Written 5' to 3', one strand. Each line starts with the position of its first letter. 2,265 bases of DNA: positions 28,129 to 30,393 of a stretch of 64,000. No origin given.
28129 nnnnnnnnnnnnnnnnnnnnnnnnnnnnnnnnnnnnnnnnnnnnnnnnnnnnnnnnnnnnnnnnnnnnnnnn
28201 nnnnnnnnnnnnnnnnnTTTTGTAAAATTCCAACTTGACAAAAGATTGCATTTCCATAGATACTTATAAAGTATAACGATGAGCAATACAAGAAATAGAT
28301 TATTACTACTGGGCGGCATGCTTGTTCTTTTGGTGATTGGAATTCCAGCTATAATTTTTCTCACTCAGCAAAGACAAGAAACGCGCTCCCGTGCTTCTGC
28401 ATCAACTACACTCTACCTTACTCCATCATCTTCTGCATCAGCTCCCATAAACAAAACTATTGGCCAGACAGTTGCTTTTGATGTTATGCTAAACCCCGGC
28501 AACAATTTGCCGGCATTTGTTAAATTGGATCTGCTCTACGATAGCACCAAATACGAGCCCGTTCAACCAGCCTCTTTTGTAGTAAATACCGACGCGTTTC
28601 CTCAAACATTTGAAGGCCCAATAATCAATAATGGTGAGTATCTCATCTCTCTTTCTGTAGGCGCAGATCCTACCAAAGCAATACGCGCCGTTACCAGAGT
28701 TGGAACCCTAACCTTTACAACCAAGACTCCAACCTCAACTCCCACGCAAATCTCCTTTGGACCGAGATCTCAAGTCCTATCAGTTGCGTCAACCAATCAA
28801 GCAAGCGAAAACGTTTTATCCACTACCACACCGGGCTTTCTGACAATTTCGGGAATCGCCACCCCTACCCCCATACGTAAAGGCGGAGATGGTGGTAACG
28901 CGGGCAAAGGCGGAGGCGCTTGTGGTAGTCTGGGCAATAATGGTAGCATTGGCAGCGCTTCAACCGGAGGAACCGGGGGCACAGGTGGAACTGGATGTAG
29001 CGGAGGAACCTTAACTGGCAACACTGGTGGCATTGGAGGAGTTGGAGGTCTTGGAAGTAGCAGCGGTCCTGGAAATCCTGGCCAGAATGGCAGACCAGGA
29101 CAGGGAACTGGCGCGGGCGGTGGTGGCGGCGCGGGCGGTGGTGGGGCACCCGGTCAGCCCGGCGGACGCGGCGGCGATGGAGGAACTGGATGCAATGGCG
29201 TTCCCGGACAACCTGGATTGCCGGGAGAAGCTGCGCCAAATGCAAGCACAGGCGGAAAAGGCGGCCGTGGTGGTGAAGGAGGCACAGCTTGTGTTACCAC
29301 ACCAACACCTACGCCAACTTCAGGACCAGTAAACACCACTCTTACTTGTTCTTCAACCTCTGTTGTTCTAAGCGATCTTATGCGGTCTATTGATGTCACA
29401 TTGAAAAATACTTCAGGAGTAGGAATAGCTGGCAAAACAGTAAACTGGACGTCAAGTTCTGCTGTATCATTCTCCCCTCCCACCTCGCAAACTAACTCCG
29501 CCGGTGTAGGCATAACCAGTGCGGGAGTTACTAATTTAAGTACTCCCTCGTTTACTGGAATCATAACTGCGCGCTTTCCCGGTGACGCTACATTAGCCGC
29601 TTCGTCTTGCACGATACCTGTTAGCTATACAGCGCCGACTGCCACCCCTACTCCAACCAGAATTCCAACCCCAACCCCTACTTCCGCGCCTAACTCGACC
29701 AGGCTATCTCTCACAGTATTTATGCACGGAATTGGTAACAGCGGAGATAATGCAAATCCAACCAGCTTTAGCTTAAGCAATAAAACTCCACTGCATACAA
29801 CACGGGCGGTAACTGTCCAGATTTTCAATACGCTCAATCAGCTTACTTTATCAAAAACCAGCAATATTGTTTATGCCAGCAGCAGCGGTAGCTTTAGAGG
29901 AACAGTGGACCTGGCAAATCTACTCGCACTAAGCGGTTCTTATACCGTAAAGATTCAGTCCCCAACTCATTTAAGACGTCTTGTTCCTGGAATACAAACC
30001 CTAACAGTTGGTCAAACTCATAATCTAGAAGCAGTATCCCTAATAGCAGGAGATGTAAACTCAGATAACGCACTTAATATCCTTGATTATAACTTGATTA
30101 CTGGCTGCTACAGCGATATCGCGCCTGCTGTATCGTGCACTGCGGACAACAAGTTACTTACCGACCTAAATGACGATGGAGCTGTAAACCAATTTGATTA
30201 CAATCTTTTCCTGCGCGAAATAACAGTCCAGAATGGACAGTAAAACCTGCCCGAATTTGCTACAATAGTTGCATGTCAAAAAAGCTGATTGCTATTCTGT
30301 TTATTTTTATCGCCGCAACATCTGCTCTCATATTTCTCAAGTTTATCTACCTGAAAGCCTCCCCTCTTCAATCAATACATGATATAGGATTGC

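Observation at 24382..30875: Locus of three paralogous surface proteins, each with a cohesin-like N-domain and a dockerin C-domain, plus a small cohesin-like protein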

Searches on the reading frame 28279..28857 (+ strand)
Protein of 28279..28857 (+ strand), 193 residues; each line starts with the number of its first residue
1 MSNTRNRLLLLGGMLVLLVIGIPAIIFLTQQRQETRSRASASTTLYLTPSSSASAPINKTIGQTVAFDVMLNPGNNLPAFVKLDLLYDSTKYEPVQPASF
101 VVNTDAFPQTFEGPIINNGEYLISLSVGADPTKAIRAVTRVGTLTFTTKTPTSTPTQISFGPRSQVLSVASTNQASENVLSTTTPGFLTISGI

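Call 17: find_homologous_proteins(query=window:28279-28857:+, max_evalue=0.001)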
Query window:28279-28857:+ (193 aa): 27 proteins with E <= 0.001 among 417 candidates.
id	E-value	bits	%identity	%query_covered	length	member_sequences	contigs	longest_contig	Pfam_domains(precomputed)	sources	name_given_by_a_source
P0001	5.5e-46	175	49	97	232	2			-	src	-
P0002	7.0e-30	122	42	99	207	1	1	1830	-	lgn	-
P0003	4.3e-29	120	41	96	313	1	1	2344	PF00963.25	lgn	-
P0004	3.5e-28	117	41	97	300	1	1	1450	-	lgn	-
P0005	5.8e-28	116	39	95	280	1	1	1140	-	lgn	-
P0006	1.7e-27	115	39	95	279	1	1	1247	-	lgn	-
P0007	7.8e-27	113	39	95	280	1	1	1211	-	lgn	-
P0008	1.7e-26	111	39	98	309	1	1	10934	-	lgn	-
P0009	4.5e-26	110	40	85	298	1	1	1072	-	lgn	-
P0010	9.2e-26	109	43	88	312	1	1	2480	-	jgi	jgi:hypothetical protein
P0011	1.0e-24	106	38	95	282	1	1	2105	-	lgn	-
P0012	1.4e-24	105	39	97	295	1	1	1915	-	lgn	-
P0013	5.4e-24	103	38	97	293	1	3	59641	-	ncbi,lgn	-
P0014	6.4e-24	103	38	96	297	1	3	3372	-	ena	-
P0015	2.4e-23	101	39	97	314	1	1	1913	-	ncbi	-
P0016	3.5e-23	101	40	96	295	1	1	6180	-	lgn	-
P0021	2.2e-21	95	36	91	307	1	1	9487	-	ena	-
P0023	4.7e-21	94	37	96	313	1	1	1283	-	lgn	-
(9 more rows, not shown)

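Call 19: search_protein_families(library=pfam, alignment_id=A4, max_evalue=0.01)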
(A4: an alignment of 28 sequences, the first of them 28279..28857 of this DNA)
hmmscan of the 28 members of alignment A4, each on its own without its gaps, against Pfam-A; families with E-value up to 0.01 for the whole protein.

A. member 1, window:28279-28857:+ (193 aa): 0 families

B. families by the number of members that match (of 28 scanned): 6 families
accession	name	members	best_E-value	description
PF00963.24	Cohesin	8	4.3e-08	Cohesin domain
PF06280.18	fn3_5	4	8.6e-05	Fn3-like domain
PF00041.27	fn3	2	0.00034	Fibronectin type III domain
PF00404.24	Dockerin_1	1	6.8e-09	Dockerin type I domain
PF19167.5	DUF5849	1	0.0048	Family of unknown function (DUF5849)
PF13517.12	FG-GAP_3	1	0.0048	FG-GAP-like repeat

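Call 22: search_solved_structures(query=A5, max_evalue=1, show_alignments=2)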
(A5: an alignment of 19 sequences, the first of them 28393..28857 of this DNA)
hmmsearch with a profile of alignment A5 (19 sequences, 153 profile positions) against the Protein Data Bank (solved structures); distinct sequences matched with E-value up to 1: 9.
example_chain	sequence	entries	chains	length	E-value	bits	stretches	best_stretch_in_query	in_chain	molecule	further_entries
1zv9_A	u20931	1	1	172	0.0059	20.1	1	15-126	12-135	Cellulosomal scaffoldin adaptor protein B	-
3l8q_A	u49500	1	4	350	0.0062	20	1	15-126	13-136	Cellulosomal scaffoldin adaptor protein B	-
3f2l_A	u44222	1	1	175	0.0065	20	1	15-126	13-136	Cellulosomal scaffoldin adaptor protein B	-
3bwz_A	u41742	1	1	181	0.0072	19.8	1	15-126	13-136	Cellulosomal scaffoldin adaptor protein B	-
1qzn_A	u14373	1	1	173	0.0073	19.8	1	14-126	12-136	cellulosomal scaffoldin adaptor protein B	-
6kgc_A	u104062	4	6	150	0.012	19.1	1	8-128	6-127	Probably cellulosomal scaffolding protein, secreted cellulose-binding and cohesin domain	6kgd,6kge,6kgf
6kg8_A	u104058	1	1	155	0.013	19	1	7-128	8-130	Probably cellulosomal scaffolding protein, secreted cellulose-binding and cohesin domain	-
5m2o_A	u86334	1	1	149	0.048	17.1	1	10-68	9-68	Putative cellulosomal scaffoldin protein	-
5aoz_A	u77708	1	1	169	0.068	16.7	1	9-68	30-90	PUTATIVE CELLULOSOMAL SCAFFOLDIN PROTEIN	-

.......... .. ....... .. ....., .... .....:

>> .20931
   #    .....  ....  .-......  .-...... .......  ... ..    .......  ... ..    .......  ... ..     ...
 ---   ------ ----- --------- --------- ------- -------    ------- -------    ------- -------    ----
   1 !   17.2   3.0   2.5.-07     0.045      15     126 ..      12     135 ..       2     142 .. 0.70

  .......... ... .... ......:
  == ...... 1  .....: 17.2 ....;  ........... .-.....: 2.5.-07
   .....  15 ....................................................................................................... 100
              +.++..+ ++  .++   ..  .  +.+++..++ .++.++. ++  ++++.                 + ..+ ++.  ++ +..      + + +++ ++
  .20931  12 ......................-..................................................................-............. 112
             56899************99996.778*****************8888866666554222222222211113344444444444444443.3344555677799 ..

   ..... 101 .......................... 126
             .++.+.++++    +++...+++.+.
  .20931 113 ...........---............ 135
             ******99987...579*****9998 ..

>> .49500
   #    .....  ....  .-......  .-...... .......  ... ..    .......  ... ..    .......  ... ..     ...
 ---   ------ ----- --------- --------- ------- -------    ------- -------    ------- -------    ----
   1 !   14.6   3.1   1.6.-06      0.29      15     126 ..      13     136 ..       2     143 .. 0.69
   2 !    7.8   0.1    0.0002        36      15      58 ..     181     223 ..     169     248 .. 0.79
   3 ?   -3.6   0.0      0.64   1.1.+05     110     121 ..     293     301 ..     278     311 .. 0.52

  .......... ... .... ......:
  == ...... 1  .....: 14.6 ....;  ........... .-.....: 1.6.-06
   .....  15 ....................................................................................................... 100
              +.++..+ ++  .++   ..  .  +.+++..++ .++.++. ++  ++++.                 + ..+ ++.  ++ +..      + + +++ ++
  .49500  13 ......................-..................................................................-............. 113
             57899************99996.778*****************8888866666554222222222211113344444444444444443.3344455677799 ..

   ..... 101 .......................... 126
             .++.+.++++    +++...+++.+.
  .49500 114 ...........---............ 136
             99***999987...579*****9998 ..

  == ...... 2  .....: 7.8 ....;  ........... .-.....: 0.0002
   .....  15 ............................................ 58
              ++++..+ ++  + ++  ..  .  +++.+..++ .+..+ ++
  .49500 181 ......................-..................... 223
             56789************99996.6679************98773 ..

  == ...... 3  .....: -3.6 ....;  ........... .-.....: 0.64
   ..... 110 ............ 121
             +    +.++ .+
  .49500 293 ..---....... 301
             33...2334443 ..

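Call 29: find_encoding_contigs(protein=P0013, flank=10000, max_places=2)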
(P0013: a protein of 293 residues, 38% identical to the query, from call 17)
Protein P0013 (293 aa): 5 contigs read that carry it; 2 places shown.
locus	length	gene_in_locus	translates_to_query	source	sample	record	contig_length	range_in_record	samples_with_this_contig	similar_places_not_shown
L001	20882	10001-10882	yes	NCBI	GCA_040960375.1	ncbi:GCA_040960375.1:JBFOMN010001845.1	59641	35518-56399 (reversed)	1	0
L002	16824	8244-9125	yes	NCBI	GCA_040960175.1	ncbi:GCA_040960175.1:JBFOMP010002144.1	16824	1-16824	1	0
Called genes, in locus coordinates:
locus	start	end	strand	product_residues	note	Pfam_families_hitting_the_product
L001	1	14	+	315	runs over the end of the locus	PF00574:CLP_protease (weak), PF01972:SDH_protease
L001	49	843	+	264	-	PF01026:TatD_DNase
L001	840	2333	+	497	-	PF13632:Glyco_trans_2_3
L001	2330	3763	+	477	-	PF13231:PMT_2 (weak)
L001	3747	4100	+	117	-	-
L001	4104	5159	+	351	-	PF00953:Glycos_transf_4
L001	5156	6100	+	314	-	PF01040:UbiA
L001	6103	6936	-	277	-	PF08308:PEGA, PF08239:SH3_3, PF06347:SH3_4 (weak)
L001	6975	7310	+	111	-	PF01588:tRNA_bind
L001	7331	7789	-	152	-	-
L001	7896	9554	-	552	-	PF00118:Cpn60_TCP1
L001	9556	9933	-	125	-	PF00166:Cpn10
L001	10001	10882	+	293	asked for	-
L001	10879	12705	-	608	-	PF00009:GTP_EFTU, PF00071:Ras (weak), PF03144:GTP_EFTU_D2, PF22042:EF-G_D2 (faint), PF00679:EFG_C, PF06421:LepA_C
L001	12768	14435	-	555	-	PF01554:MatE (weak), PF03023:MurJ, PF13440:Polysacc_synt_3 (weak)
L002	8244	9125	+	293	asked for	-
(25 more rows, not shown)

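Call 31: predict_structure(alignment_id=A4)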
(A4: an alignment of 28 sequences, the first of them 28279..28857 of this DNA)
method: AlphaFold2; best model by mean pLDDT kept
length: 193 residues; sequences in the alignment: 28
mean_pLDDT: 89.2   pTM: 0.75
mean pLDDT of the five models: 89.2, 88.8, 87.6, 85.7, 85.3
residues with pLDDT >= 90: 133; 70-90: 39; 50-70: 19; < 50: 2
segments of 3 or more residues with pLDDT < 50: none
pLDDT, mean of each block of 10 residues (from residue 1): 68 85 77 57 95 97 98 94 97 93 97 93 94 93 98 97 92 74 97 89
secondary structure, 60 per line:
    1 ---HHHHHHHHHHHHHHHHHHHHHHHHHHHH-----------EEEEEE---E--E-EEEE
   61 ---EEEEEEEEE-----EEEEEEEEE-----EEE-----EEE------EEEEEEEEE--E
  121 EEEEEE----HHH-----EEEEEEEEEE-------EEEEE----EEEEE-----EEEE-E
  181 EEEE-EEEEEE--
elements in order: H4-31 E43-48 E57-60 E64-72 E78-86 E92-94 E100-102 E109-117 E120-126 E139-148 E156-160 E165-169 E175-178 E180-184 E186-191

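Call 35: fold_search(model_id=the predicted structure, library=pdb)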
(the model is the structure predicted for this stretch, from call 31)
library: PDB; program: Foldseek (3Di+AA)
matches with E <= 10: 1970; with E <= 0.001: 93
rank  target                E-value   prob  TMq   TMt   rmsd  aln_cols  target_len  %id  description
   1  6kgc_A                9.6e-10  1.00  0.57  0.74   3.5       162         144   17  Crystal structure of CaDoc0917(R49D)-CaCohA2 complex at pH 5.4 (released 2020-07-08)
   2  6kge_A                2.1e-09  1.00  0.56  0.74   3.5       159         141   16  Crystal structure of CaDoc0917(R16D)-CaCohA2 complex at pH 5.5 (released 2020-07-08)
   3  6kgf_C                2.2e-09  1.00  0.55  0.70   3.5       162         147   16  Crystal structure of CaDoc0917(R16D)-CaCohA2 complex at pH 8.2 (released 2020-07-08)
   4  6kgf_A                3.1e-09  1.00  0.57  0.74   3.2       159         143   16  Crystal structure of CaDoc0917(R16D)-CaCohA2 complex at pH 8.2 (released 2020-07-08)
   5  6kgd_A                4.9e-09  1.00  0.58  0.75   2.8       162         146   17  Crystal structure of CaDoc0917(R49D)-CaCohA2 complex at pH 8.0 (released 2020-07-08)
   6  1g1k_A                7.2e-08  1.00  0.60  0.78   3.0       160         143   18  COHESIN MODULE FROM THE CELLULOSOME OF CLOSTRIDIUM CELLULOLYTICUM (released 2000-11-22)
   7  2vn5_C                7.7e-08  1.00  0.56  0.71   3.2       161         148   19  The Clostridium cellulolyticum dockerin displays a dual binding mode for its cohesin partner (released 2008-05-20)
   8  5nrm_A                9.1e-08  1.00  0.55  0.72   4.4       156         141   15  Crystal structure of the sixth cohesin from Acetivibrio cellulolyticus' scaffoldin B in complex with Cel5 dockerin S51 (released 2018-01-31)
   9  5nrk_A                1.1e-07  1.00  0.55  0.71   4.4       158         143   16  Crystal structure of the sixth cohesin from Acetivibrio cellulolyticus' scaffoldin B in complex with Cel5 dockerin S15 (released 2018-01-31)
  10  2vn6_A                1.4e-07  1.00  0.56  0.70   3.2       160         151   19  The Clostridium cellulolyticum dockerin displays a dual binding mode for its cohesin partner (released 2008-05-13)
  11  4dh2_A                1.7e-07  1.00  0.56  0.67   4.2       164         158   15  Crystal structure of Coh-OlpC(Cthe_0452)-Doc435(Cthe_0435) complex: A novel type I Cohesin-Dockerin complex from Clost (released 2012-11-28)
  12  2vn5_A                2.0e-07  1.00  0.56  0.74   3.0       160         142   19  The Clostridium cellulolyticum dockerin displays a dual binding mode for its cohesin partner (released 2008-05-20)
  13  6kg8_MODEL_1_A        2.4e-07  1.00  0.55  0.67   3.6       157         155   16  Solution structure of CaCohA2 from Clostridium acetobutylicum (released 2020-07-08)
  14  4uyp_C                2.4e-07  1.00  0.55  0.70   3.7       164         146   11  High resolution structure of the third cohesin ScaC in complex with the ScaB dockerin with a mutation in the N-termina (released 2015-04-15)
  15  4ums                  2.6e-07  1.00  0.57  0.69   3.5       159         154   13  The crystal structure of the seventh ScaB type I cohesin from Pseudobacteroides cellulosolvens (released 2015-05-06)
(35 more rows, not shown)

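Call 76: search_protein_families(library=ncbifam, proteins=[P0004, P0013, P0016, P0021, P0023, P0010, P0003], max_evalue=1)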
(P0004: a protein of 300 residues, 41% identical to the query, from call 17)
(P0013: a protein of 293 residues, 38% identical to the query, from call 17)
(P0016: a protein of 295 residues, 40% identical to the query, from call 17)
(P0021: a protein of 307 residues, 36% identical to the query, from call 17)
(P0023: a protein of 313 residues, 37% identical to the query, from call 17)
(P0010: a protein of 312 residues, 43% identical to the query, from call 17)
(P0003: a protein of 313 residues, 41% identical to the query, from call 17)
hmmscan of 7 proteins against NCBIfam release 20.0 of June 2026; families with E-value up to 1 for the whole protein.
P0004 (300 aa): 3 families
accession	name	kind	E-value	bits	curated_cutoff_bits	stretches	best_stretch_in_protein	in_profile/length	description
NF033872.1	SidA_fam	subfamily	0.077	11.8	60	1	2-46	49-94/379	T4SS effector SidA family protein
NF052598.1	teichoic_TarQ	equivalog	0.15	11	350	1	10-56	20-67/347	teichoic acid biosynthesis protein TarQ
NF053819.1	EF0750_LPXTG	subfamily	0.32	11.5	47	1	8-58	5-53/105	EF2685/EF0750 family sortase-dependent surface protein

P0013 (293 aa): 1 family
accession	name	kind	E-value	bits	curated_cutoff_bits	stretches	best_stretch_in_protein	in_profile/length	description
NF041435.1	UmoD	subfamily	0.18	11.4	150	1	9-58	6-50/158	UmoD family flagellar biogenesis regulator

P0016 (295 aa): 1 family
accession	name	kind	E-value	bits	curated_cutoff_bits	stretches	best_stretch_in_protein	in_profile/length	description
NF033872.1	SidA_fam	subfamily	0.16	10.8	60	1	2-46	49-94/379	T4SS effector SidA family protein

P0021 (307 aa): 2 families
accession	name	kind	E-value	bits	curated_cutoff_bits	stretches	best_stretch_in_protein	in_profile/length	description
NF033872.1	SidA_fam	subfamily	0.13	11.1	60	1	2-44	49-91/379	T4SS effector SidA family protein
NF053819.1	EF0750_LPXTG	subfamily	0.46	11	47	0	8-41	5-37/105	EF2685/EF0750 family sortase-dependent surface protein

P0023 (313 aa): 2 families
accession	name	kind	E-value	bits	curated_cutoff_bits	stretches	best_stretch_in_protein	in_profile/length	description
NF033872.1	SidA_fam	subfamily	0.0038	16.1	60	1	12-63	41-93/379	T4SS effector SidA family protein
NF042931.1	SAG1386_EF1546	equivalog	0.33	11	80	1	28-71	33-76/158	SAG1386/EF1546 family surface-associated protein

P0010 (312 aa): 2 families
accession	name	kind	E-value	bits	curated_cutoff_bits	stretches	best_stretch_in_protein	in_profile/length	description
NF046001.1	SecDF_plasm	equivalog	0.12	10.3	500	1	6-34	15-43/878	protein translocase subunit SecDF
NF004285.1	PRK05696.1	equivalog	0.26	11.1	179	1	3-37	19-53/171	flagellar basal body-associated protein FliL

P0003 (313 aa): 1 family
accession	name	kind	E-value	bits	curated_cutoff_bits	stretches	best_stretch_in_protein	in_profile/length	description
NF008173.0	PRK10920.1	equivalog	0.22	10.5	313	1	8-52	39-82/390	uroporphyrinogen-III C-methyltransferase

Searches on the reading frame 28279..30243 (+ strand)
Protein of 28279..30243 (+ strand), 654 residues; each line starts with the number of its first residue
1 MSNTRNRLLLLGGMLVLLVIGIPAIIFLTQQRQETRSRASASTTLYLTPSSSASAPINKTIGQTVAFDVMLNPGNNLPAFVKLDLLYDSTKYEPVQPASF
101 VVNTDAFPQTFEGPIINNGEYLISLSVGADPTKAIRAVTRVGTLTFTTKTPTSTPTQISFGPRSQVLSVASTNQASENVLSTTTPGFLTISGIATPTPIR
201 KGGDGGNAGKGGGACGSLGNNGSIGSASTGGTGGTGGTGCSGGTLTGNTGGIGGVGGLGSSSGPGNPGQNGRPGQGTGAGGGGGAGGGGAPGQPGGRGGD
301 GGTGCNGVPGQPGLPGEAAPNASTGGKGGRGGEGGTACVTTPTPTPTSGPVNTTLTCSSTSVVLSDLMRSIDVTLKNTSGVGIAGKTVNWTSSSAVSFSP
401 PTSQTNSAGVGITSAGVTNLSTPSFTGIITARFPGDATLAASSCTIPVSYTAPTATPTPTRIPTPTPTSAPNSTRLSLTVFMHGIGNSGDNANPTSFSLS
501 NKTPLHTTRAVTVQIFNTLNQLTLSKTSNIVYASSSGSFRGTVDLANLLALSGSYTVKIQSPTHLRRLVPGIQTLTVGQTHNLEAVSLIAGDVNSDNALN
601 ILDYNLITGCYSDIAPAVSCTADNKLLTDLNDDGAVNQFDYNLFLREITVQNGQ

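Call 3: search_protein_families(library=pfam, proteins=[window:28279-30243:+], max_evalue=1)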
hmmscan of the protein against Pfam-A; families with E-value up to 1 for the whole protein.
window:28279-30243:+ (654 aa): 2 families
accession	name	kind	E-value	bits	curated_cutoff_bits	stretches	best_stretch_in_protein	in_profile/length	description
PF00404.24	Dockerin_1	-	6.2e-05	23.5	22.9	1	590-644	1-52/57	Dockerin type I domain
PF02369.22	Big_1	-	9.3e-05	22.9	34.9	1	371-435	21-82/93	Bacterial Ig-like domain (group 1)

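Call 4: search_protein_families(library=ncbifam, proteins=[window:28279-30243:+], max_evalue=1)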
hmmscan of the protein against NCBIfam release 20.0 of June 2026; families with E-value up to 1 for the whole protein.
window:28279-30243:+ (654 aa): 0 families
